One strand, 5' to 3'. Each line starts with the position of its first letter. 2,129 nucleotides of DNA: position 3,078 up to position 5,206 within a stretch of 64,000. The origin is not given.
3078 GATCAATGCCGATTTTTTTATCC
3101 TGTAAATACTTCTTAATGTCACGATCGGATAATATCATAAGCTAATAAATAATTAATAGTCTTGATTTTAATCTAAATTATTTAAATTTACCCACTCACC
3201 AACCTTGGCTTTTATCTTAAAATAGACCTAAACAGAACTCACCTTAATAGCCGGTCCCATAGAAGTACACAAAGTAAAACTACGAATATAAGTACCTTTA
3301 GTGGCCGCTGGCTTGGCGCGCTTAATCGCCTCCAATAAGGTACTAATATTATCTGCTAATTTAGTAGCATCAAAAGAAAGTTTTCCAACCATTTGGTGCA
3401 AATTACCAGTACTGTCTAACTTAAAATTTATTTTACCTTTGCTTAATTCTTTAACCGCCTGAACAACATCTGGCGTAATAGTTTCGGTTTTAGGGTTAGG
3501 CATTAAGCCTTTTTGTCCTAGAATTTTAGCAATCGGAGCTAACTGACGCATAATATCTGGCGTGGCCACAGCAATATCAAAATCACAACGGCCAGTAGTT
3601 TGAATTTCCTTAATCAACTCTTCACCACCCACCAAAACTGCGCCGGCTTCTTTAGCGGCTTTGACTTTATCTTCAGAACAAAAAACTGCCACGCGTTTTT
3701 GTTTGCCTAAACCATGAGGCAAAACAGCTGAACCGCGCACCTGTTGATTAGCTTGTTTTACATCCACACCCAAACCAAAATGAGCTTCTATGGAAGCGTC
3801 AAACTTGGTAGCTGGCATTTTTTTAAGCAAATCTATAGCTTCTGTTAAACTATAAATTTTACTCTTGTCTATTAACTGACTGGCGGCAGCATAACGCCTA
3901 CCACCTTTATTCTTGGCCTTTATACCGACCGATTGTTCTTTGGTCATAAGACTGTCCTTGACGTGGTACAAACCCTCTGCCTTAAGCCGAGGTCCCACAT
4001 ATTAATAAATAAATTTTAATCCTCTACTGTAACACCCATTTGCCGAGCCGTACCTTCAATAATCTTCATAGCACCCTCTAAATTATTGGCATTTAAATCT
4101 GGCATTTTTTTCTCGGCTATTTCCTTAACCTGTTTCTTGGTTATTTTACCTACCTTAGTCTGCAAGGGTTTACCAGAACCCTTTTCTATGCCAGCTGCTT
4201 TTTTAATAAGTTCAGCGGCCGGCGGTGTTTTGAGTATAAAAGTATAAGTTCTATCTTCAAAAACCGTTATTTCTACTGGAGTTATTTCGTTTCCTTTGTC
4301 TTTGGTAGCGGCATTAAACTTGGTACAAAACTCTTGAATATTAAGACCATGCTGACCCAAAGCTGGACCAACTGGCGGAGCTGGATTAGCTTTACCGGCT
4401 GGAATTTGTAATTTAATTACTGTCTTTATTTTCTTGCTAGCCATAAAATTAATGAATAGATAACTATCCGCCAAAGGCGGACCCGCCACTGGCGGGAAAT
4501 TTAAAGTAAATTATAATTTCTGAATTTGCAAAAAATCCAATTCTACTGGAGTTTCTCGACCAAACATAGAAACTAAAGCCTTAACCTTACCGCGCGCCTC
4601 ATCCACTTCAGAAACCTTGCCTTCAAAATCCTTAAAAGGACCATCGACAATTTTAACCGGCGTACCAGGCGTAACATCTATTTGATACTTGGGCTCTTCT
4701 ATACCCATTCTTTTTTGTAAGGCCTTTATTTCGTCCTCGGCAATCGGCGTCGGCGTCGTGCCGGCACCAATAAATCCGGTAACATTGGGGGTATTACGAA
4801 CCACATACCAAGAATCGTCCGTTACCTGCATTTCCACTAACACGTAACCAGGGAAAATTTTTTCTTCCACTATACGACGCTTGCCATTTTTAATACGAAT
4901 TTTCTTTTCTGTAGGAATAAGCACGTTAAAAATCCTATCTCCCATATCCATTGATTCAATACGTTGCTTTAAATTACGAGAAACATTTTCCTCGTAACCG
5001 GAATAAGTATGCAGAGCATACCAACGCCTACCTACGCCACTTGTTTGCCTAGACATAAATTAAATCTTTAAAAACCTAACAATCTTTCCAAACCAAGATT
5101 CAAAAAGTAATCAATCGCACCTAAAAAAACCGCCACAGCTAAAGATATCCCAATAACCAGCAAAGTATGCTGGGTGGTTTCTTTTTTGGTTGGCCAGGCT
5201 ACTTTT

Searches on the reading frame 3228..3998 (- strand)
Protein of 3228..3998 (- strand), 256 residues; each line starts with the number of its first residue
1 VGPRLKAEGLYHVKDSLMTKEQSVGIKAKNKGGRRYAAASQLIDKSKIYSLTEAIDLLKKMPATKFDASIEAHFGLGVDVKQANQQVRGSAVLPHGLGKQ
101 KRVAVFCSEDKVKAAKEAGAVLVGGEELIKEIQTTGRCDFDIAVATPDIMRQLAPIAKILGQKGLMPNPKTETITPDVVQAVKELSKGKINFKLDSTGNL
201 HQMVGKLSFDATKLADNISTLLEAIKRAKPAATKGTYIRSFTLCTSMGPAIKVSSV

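Call 9: search_protein_families(library=pfam, proteins=[window:3228-3998:-], max_evalue=0.01)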
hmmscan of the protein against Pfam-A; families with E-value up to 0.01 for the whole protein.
window:3228-3998:- (256 aa): 1 family
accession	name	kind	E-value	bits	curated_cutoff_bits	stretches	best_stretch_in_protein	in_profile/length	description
PF00687.26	Ribosomal_L1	-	7.8e-59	199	32.2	1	58-249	1-198/198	Ribosomal protein L1p/L10e family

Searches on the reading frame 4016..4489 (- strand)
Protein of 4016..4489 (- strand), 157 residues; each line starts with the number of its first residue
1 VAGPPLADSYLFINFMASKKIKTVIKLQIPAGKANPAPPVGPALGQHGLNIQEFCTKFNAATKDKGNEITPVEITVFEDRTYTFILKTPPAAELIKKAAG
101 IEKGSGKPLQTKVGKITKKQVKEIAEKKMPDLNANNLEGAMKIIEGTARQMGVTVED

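Call 9: search_protein_families(library=pfam, proteins=[window:4016-4489:-], max_evalue=0.01)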
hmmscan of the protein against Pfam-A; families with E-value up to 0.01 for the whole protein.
window:4016-4489:- (157 aa): 2 families
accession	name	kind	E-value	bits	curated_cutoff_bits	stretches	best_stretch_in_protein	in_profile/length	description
PF00298.24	Ribosomal_L11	-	4.5e-31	107.5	21.4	1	87-155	1-69/69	Ribosomal protein L11, RNA binding domain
PF03946.19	Ribosomal_L11_N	-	4.4e-27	94.1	32.9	1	25-82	1-58/58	Ribosomal protein L11, N-terminal domain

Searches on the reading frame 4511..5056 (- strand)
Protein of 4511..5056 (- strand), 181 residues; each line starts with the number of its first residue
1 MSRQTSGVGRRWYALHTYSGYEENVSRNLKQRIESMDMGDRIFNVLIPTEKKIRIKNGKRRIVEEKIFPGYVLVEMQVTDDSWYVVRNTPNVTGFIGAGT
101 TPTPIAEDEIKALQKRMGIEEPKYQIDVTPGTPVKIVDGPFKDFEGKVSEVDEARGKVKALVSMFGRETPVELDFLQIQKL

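Call 9: search_protein_families(library=pfam, proteins=[window:4511-5056:-], max_evalue=0.01)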
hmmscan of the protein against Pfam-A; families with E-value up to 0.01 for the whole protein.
window:4511-5056:- (181 aa): 2 families
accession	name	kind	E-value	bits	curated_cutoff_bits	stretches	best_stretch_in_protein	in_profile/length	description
PF02357.24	NusG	-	1.6e-30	105.9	22.2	1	11-113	2-92/93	Transcription termination factor nusG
PF00467.35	KOW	-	2.3e-06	27.7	22.3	1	134-158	5-29/32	KOW motif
